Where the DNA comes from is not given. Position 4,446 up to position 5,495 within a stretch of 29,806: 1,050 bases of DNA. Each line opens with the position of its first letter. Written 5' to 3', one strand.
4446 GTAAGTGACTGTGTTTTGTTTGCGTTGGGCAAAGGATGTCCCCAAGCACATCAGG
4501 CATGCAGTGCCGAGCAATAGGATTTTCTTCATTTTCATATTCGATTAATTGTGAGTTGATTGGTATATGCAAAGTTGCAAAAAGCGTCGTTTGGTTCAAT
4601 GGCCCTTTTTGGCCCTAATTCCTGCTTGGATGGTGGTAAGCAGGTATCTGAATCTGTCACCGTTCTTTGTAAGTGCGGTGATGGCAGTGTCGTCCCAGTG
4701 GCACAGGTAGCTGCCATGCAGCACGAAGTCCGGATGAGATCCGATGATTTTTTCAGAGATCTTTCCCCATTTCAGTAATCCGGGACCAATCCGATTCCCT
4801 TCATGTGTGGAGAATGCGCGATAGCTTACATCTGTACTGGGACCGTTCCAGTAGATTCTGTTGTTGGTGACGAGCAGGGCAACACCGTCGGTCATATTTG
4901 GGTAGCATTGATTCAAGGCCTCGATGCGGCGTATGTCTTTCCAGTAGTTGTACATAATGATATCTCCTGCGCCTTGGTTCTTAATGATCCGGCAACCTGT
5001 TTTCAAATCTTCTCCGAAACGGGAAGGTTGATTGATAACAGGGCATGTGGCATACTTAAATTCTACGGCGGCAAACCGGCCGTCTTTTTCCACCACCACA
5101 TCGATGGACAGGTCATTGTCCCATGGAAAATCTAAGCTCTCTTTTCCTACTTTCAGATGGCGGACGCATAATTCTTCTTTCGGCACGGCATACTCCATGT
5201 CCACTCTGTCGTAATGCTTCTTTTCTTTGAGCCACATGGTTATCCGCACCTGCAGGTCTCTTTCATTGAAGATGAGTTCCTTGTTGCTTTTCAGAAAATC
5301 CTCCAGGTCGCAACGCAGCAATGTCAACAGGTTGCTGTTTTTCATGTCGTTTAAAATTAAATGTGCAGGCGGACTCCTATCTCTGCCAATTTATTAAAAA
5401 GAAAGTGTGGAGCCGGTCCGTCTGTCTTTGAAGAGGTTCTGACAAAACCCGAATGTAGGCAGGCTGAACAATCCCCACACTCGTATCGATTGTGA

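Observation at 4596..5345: Single-gene PD-(D/E)xK nuclease cassette flanked by the repeat units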

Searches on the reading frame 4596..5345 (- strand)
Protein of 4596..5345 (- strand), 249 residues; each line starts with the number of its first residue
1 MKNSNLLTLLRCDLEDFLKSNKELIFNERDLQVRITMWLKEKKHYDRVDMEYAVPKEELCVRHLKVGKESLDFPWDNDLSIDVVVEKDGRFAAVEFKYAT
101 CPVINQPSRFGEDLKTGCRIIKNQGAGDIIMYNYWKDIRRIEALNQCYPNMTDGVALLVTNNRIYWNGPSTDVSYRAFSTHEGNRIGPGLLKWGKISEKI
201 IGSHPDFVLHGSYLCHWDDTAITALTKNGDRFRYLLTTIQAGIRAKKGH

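Call 6: search_protein_families(library=pfam, proteins=[window:4596-5345:-], max_evalue=1)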
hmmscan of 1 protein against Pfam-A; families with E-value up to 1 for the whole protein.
window:4596-5345:- (249 aa): 0 families

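Call 10: search_protein_families(library=ncbifam, proteins=[window:4596-5345:-], max_evalue=0.1)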
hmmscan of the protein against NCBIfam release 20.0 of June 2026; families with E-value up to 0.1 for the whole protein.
window:4596-5345:- (249 aa): 0 families

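Call 11: search_protein_families(library=padloc, proteins=[window:4596-5345:-], max_evalue=0.1)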
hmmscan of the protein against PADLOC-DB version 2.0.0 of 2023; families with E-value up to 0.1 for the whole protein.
window:4596-5345:- (249 aa): 0 families

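Call 12: search_solved_structures(query=window:4596-5345:-, max_evalue=10)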
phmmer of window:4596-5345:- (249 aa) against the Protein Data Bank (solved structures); distinct sequences matched with E-value up to 10: 2.
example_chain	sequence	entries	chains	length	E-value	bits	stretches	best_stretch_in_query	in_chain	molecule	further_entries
4les_A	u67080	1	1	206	0.14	14.6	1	32-104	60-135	Protein - conserved hypothetical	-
7jwk_A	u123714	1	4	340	0.23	13.8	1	68-95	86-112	Glyceraldehyde-3-phosphate dehydrogenase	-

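Call 13: find_homologous_proteins(query=window:4596-5345:-)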
Query window:4596-5345:- (249 aa): 48 proteins with E <= 0.001 among 668 candidates.
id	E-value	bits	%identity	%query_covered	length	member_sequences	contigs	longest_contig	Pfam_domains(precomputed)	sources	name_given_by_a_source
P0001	3.0e-156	536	95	96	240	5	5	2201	-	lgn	-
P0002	2.6e-125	435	77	96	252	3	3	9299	-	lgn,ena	-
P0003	4.3e-102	359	65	96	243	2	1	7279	-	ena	-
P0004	3.8e-92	326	61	96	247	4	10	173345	-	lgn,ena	-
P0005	1.9e-89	317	58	95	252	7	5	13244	-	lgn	-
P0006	2.1e-89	317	60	96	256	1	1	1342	-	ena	-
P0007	3.9e-89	316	59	97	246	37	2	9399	-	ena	-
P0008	6.0e-89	316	59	97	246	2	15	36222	-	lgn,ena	-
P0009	7.6e-89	315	60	96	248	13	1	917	-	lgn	-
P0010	3.4e-88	313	59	96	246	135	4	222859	-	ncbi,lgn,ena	-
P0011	3.4e-87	310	60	92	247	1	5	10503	-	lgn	-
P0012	1.5e-86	308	59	96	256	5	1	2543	-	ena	-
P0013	3.3e-85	303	58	96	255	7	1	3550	-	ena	-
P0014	1.7e-84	301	59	96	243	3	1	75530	-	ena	-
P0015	6.0e-82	293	60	86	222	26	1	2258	-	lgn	-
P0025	1.9e-64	235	46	95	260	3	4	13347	-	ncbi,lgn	-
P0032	2.7e-55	205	43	95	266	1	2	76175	-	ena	-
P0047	2.6e-27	114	33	100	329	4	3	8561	-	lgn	-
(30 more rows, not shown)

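Call 16: find_encoding_contigs(protein=window:4596-5345:-, flank=10000, max_places=6)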
Protein window:4596-5345:- (249 aa): 5 contigs read that carry it; 5 places shown.
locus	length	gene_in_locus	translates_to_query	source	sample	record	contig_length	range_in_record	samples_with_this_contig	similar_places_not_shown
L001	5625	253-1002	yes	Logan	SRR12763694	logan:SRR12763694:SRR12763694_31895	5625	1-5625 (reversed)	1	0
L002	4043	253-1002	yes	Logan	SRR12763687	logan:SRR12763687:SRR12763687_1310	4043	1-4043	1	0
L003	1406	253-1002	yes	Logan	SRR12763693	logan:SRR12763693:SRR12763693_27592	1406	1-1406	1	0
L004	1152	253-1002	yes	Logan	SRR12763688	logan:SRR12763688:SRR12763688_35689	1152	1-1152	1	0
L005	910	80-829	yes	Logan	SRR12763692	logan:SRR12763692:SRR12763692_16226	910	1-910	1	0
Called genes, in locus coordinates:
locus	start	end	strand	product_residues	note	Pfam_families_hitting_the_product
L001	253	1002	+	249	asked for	-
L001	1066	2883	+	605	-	-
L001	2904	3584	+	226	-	-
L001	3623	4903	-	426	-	PF07714:PK_Tyr_Ser-Thr, PF00069:Pkinase, PF01636:APH (faint), PF03109:ABC1 (weak)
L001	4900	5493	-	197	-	-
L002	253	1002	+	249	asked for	-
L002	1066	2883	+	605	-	-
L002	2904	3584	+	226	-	-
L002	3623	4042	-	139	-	?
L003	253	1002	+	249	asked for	-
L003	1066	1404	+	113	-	?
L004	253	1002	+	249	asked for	-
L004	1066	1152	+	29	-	?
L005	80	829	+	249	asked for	-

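Call 19: find_encoding_contigs(protein=P0010, flank=8000, max_places=4)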
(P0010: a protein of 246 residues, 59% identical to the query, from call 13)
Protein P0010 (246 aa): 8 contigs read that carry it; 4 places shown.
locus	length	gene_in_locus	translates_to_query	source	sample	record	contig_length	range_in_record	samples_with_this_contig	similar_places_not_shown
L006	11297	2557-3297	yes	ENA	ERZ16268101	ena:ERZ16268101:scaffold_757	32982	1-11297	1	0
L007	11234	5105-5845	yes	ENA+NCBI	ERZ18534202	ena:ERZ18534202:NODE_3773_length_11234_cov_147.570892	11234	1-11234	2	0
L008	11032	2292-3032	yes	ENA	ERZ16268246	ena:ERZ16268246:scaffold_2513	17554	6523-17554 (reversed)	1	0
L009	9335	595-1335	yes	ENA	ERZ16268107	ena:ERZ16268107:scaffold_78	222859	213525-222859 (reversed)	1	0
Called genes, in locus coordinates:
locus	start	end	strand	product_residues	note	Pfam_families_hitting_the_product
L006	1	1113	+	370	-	?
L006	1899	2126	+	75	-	-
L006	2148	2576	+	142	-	PF05099:TerB (faint)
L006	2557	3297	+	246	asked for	-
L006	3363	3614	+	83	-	-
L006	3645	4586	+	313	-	PF00691:OmpA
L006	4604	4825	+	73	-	-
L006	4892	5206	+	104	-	-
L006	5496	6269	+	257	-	PF06803:DUF1232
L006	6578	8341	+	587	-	PF07693:KAP_NTPase, PF13191:AAA_16 (weak)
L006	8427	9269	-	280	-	PF03630:Fumble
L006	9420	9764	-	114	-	PF00453:Ribosomal_L20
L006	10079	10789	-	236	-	PF05198:IF3_N, PF00707:IF3_C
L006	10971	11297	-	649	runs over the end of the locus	PF02824:TGS, PF07973:tRNA_SAD, PF00587:tRNA-synt_2b, PF03129:HGTP_anticodon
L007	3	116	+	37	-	?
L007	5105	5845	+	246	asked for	-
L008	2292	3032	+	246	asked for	-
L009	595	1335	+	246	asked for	-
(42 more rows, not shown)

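Call 20: find_encoding_contigs(protein=P0004, flank=8000, max_places=4)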
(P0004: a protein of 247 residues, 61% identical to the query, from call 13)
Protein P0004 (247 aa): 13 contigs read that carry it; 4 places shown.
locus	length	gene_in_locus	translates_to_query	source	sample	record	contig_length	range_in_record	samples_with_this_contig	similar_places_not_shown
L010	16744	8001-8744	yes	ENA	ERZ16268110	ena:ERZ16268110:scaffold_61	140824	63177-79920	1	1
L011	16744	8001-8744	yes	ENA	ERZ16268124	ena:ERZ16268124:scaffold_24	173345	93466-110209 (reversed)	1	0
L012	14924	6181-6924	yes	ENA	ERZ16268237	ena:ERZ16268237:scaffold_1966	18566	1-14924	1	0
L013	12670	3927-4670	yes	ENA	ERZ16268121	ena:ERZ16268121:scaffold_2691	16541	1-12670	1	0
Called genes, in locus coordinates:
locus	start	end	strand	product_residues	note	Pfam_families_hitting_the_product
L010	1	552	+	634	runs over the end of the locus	PF07715:Plug (weak), PF00593:TonB_dep_Rec_b-barrel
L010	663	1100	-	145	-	PF11396:PepSY_like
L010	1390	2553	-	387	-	PF00155:Aminotran_1_2, PF01212:Beta_elim_lyase (faint)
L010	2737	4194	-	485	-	PF01554:MatE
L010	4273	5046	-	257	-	PF00702:Hydrolase, PF13419:HAD_2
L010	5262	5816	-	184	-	-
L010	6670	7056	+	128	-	-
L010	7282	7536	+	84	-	-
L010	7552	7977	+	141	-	PF05099:TerB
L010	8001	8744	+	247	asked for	-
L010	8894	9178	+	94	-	-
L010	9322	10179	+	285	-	PF05359:DUF748 (weak), PF00691:OmpA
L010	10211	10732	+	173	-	-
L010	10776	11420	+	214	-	PF14014:DUF4230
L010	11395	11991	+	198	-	PF14014:DUF4230 (weak)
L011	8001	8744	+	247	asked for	-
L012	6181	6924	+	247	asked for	-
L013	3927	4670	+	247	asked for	-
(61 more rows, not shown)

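Call 23: predict_structure(alignment_id=A1)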
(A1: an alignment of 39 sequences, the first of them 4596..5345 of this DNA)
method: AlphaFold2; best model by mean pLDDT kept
length: 249 residues; sequences in the alignment: 39
mean_pLDDT: 92.6   pTM: 0.90
mean pLDDT of the five models: 92.6, 92.1, 91.9, 91.2, 89.4
residues with pLDDT >= 90: 209; 70-90: 27; 50-70: 5; < 50: 8
segments of 3 or more residues with pLDDT < 50: 245-249
pLDDT, mean of each block of 10 residues (from residue 1): 76 98 94 98 98 96 95 95 97 97 89 88 85 98 95 96 94 94 97 95 96 98 95 97 49
secondary structure, 60 per line:
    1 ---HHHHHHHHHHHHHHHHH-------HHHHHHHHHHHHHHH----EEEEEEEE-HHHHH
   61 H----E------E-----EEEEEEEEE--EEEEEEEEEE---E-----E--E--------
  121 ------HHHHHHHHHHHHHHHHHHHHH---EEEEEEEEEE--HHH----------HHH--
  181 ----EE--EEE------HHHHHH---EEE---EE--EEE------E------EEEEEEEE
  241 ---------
elements in order: H4-20 H28-42 E47-54 H56-61 E79-87 E90-99 H127-147 E151-160 E189-191 H198-203 E207-209 E217-219 E233-240

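Call 32: find_encoding_contigs(protein=P0002, flank=8000, max_places=3)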
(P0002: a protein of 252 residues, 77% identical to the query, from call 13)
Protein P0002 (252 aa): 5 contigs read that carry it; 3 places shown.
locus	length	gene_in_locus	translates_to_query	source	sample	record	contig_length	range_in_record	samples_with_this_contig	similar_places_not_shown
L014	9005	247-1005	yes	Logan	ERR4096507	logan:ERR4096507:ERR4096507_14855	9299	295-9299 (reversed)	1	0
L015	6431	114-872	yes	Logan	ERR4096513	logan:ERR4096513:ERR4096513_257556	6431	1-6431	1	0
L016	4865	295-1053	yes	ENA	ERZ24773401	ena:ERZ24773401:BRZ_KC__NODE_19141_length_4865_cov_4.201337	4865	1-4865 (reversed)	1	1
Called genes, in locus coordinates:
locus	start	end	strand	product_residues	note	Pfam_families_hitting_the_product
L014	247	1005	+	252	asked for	-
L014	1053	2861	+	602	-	-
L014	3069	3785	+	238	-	-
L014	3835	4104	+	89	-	-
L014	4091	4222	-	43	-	-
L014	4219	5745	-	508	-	PF07714:PK_Tyr_Ser-Thr, PF00069:Pkinase, PF01636:APH (faint)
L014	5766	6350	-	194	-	-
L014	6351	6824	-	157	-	PF00075:RNase_H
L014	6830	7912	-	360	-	PF04166:PdxA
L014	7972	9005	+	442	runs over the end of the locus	?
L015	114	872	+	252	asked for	-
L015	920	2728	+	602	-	-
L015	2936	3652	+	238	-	-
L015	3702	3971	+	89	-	-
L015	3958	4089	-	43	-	-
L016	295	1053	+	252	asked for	-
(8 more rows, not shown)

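Call 33: find_encoding_contigs(protein=P0001, flank=8000, max_places=5)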
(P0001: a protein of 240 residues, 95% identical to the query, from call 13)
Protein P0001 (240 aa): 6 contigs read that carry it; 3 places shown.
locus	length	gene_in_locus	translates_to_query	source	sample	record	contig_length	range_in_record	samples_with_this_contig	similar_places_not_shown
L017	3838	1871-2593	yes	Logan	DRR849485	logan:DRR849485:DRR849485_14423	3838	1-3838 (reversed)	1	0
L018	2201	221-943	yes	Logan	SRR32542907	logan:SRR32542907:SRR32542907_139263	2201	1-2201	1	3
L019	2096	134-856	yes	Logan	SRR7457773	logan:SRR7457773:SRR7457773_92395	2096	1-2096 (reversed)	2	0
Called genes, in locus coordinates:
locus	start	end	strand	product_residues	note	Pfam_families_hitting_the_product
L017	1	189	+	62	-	?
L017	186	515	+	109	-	PF13657:Couple_hipA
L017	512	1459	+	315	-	PF07804:HipA_C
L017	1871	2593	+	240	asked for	-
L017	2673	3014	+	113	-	-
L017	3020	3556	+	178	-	-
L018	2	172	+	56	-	?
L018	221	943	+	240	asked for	-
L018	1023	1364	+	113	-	-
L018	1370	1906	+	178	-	-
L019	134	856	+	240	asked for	-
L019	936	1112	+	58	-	-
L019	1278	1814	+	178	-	-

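Call 38: find_encoding_contigs(protein=P0032, flank=8000, max_places=2)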
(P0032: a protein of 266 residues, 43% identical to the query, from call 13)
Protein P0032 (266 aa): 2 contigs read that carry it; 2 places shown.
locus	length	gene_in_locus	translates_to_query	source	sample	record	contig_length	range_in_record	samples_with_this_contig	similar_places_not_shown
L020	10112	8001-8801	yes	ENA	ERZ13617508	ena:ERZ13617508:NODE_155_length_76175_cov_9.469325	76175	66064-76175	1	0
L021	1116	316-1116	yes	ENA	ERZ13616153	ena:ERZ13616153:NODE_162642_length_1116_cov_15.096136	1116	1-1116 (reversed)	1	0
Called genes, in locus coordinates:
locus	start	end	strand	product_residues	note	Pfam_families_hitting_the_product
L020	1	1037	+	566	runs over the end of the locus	PF16819:DUF5074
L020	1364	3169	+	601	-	PF00009:GTP_EFTU, PF01926:MMR_HSR1 (faint), PF22042:EF-G_D2, PF03144:GTP_EFTU_D2, PF00679:EFG_C, PF21018:BipA_C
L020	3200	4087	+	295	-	PF17127:DUF5106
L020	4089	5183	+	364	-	PF01902:Diphthami_syn_2_N (faint), PF03054:tRNA_Me_trans, PF20259:tRNA_Me_trans_M, PF20258:tRNA_Me_trans_C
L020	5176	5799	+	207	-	PF02577:BFN_dom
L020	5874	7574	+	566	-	PF00749:tRNA-synt_1c, PF03950:tRNA-synt_1c_C, PF20974:tRNA-synt_1c_C2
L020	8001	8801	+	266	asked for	-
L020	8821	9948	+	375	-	-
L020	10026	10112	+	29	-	?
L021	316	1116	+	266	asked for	?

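Call 39: find_encoding_contigs(protein=P0025, flank=8000, max_places=2)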
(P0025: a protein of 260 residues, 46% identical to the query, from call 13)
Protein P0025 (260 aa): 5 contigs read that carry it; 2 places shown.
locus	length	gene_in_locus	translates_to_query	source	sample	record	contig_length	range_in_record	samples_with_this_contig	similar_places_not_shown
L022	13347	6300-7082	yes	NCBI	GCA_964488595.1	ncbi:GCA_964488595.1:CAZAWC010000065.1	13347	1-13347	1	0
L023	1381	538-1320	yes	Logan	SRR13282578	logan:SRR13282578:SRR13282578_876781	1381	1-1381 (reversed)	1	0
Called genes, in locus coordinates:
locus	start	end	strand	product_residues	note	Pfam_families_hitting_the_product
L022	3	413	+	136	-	?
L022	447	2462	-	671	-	PF22745:Nlig-Ia, PF01653:DNA_ligase_aden, PF12738:PTCB-BRCT (faint), PF03120:OB_DNA_ligase, PF03119:DNA_ligase_ZBD, PF12826:HHH_2, PF14520:HHH_5 (weak), PF00533:BRCT, +2 more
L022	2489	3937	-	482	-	PF07690:MFS_1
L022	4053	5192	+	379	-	PF01594:AI-2E_transport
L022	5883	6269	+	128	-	-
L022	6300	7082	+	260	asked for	-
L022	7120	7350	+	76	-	-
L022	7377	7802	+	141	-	PF05099:TerB (weak)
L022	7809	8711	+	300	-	PF05359:DUF748 (faint), PF00691:OmpA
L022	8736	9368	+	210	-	PF14014:DUF4230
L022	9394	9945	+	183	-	PF14014:DUF4230 (weak)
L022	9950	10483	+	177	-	PF06803:DUF1232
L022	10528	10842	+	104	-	-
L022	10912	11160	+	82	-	-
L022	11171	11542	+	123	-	-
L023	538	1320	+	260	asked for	-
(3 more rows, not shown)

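Call 40: find_encoding_contigs(protein=P0047, flank=8000, max_places=2)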
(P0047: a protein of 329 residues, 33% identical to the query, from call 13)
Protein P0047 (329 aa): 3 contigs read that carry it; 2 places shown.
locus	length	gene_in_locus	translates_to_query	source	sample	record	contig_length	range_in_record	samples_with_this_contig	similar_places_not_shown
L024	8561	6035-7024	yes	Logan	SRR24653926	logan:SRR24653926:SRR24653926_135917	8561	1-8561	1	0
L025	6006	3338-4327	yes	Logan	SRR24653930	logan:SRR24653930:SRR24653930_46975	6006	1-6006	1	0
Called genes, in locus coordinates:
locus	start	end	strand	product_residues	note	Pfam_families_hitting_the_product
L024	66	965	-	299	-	PF01972:SDH_protease, PF25145:NfeD1b_N (weak)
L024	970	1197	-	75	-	-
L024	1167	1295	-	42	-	-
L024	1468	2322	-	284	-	PF13310:Virulence_RhuM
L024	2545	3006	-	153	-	-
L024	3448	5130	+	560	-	PF00004:AAA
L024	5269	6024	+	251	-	-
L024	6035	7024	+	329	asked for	-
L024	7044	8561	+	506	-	?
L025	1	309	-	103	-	?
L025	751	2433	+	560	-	PF00004:AAA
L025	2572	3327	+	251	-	-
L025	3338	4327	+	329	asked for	-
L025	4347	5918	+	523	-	PF11074:DUF2779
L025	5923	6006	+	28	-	?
